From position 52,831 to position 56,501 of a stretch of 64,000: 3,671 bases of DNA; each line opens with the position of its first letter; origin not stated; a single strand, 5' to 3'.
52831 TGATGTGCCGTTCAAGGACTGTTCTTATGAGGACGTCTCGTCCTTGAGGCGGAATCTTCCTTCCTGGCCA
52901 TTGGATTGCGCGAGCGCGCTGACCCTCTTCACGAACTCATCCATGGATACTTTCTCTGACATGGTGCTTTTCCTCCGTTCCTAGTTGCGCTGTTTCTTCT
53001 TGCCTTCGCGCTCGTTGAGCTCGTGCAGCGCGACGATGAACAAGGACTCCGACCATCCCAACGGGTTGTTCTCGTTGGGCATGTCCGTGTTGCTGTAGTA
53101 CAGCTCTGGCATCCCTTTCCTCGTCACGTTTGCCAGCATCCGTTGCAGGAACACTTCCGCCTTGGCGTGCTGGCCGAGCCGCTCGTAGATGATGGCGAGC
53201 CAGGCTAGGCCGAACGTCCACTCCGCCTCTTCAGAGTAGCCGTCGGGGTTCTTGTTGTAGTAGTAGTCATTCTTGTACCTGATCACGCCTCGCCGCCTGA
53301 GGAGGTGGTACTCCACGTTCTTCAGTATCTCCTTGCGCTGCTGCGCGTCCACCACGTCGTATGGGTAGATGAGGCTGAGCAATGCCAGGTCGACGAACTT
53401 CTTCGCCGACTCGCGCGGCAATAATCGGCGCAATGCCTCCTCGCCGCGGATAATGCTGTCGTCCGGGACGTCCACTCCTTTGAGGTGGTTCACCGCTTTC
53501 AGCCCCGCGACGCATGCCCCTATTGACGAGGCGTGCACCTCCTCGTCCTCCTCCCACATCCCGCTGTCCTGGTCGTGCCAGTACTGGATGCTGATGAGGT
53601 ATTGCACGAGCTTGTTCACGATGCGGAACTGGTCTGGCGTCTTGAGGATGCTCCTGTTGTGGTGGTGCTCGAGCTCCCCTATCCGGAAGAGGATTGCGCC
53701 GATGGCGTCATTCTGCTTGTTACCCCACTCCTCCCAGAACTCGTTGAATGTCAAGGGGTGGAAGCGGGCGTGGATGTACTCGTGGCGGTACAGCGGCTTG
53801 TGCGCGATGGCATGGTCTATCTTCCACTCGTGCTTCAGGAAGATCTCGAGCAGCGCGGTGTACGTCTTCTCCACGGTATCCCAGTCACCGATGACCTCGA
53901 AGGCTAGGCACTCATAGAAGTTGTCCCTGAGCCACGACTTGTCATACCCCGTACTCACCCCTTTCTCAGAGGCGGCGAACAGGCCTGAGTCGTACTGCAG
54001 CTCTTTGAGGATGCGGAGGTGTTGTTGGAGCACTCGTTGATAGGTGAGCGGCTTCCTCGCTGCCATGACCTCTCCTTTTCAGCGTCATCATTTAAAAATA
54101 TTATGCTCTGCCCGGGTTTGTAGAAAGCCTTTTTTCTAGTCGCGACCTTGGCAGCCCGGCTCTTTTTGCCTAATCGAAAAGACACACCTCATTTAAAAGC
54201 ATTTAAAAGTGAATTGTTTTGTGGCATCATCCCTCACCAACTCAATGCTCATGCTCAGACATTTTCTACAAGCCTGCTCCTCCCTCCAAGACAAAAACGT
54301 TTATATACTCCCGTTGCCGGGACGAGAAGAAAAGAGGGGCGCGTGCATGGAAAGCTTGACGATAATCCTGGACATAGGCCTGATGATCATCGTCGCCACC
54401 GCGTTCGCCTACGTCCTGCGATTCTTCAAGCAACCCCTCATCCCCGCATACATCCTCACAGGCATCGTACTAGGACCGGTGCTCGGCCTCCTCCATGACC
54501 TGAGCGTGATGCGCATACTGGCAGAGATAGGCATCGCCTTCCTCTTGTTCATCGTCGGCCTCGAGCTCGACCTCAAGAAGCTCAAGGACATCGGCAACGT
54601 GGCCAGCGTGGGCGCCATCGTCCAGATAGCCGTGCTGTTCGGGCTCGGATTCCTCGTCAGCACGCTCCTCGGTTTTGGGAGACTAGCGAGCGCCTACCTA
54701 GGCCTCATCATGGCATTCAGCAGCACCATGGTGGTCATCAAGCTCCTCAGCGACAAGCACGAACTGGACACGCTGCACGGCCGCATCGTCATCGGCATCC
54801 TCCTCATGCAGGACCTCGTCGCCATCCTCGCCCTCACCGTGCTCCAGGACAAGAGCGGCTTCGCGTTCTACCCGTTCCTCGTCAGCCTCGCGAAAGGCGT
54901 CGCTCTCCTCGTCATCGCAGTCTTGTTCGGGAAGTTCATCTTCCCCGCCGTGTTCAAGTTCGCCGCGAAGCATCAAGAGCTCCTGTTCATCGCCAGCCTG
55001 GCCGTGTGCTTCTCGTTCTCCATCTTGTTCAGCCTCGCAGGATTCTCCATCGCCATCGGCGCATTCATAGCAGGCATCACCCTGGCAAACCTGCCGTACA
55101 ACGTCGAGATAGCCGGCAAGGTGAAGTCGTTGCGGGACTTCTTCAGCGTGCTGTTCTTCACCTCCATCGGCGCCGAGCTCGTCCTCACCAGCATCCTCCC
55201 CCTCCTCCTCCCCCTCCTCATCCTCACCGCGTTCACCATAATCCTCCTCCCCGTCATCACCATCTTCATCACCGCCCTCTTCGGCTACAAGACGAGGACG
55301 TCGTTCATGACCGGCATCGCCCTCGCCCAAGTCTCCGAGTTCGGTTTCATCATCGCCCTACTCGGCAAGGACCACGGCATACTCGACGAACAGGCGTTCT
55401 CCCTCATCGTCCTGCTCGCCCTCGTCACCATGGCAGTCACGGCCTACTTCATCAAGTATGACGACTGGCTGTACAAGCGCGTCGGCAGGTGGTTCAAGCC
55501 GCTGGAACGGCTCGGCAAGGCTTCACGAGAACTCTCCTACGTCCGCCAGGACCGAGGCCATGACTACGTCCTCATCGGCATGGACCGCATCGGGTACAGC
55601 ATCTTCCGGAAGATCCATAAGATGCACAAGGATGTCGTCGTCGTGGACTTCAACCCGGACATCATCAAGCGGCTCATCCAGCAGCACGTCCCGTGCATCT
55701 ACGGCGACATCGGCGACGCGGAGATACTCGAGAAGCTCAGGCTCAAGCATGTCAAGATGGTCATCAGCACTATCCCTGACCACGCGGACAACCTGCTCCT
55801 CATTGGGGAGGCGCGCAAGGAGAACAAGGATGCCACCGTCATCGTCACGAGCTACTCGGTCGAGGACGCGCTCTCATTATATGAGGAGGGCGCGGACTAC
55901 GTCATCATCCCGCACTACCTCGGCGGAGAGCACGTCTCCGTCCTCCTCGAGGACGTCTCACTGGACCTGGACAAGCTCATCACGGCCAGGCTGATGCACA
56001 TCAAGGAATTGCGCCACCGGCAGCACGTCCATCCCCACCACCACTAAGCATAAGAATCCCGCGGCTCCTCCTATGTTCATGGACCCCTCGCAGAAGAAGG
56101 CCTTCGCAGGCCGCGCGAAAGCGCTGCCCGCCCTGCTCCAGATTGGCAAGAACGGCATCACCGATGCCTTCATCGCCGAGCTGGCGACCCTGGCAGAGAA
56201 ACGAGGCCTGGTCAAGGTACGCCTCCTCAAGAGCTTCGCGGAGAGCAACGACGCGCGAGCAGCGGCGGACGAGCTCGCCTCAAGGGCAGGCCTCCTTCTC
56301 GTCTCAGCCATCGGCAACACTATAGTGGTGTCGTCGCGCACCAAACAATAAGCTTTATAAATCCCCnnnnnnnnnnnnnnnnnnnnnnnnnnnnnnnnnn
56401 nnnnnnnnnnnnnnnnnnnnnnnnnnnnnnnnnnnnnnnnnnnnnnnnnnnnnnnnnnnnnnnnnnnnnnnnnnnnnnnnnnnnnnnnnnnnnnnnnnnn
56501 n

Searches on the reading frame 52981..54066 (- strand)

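Call 3: search_protein_families(library=pfam, proteins=[window:52981-54066:-], max_evalue=0.1)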
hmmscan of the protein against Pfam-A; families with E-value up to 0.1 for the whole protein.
window:52981-54066:- (361 aa): 5 families
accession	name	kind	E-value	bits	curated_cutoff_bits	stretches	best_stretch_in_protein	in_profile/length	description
PF00723.27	Glyco_hydro_15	-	1.5e-13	50.9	22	1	19-240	13-204/427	Glycosyl hydrolases family 15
PF13428.12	TPR_14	-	0.0072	17.4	23.5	0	287-313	4-30/44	Tetratricopeptide repeat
PF13424.12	TPR_12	-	0.066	13.8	30.1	0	290-314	9-33/77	Tetratricopeptide repeat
PF13176.12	TPR_7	-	0.075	13.6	27.9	0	290-312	5-27/36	Tetratricopeptide repeat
PF00515.34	TPR_1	-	0.096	13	27.8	0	289-311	6-28/34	Tetratricopeptide repeat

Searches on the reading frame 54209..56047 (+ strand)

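Call 3: search_protein_families(library=pfam, proteins=[window:54209-56047:+], max_evalue=0.1)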
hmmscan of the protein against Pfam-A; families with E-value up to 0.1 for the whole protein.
window:54209-56047:+ (612 aa): 3 families
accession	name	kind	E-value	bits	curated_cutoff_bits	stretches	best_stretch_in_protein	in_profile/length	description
PF00999.27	Na_H_Exchanger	-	1.7e-56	192.2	26.2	1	62-411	2-365/375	Sodium/hydrogen exchanger, transmembrane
PF02254.24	TrkA_N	-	3.8e-25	88.9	23.8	1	453-568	1-116/116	TrkA-N domain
PF03435.24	Sacchrp_dh_NADP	-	0.03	15.1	25.1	1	454-531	2-84/129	Saccharopine dehydrogenase NADP binding domain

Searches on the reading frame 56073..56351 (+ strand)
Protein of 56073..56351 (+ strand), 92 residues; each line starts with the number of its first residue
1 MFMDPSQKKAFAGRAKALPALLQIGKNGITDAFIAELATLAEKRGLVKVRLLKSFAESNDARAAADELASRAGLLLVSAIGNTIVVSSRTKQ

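Call 3: search_protein_families(library=pfam, proteins=[window:56073-56351:+], max_evalue=0.1)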
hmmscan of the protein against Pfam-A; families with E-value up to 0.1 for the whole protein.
window:56073-56351:+ (92 aa): 2 families
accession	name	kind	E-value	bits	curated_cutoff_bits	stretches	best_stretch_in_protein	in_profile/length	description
PF01985.26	CRS1_YhbY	-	1.3e-17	64.3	27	1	3-86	1-82/84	CRS1 / YhbY (CRM) domain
PF05036.18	SPOR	-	0.018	15.8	21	1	10-73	11-69/76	SPOR domain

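Call 4: search_protein_families(library=ncbifam, proteins=[window:56073-56351:+], max_evalue=0.1)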
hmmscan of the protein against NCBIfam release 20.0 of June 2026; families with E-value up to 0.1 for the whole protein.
window:56073-56351:+ (92 aa): 2 families
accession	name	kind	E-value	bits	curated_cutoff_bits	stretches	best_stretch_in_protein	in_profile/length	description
TIGR00253.1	RNA_bind_YhbY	equivalog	1.7e-12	47.7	78.5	1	7-91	5-87/96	ribosome assembly RNA-binding protein YhbY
NF007669.0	PRK10343.1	equivalog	2.2e-06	27.9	175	1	4-91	4-89/97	ribosome assembly RNA-binding protein YhbY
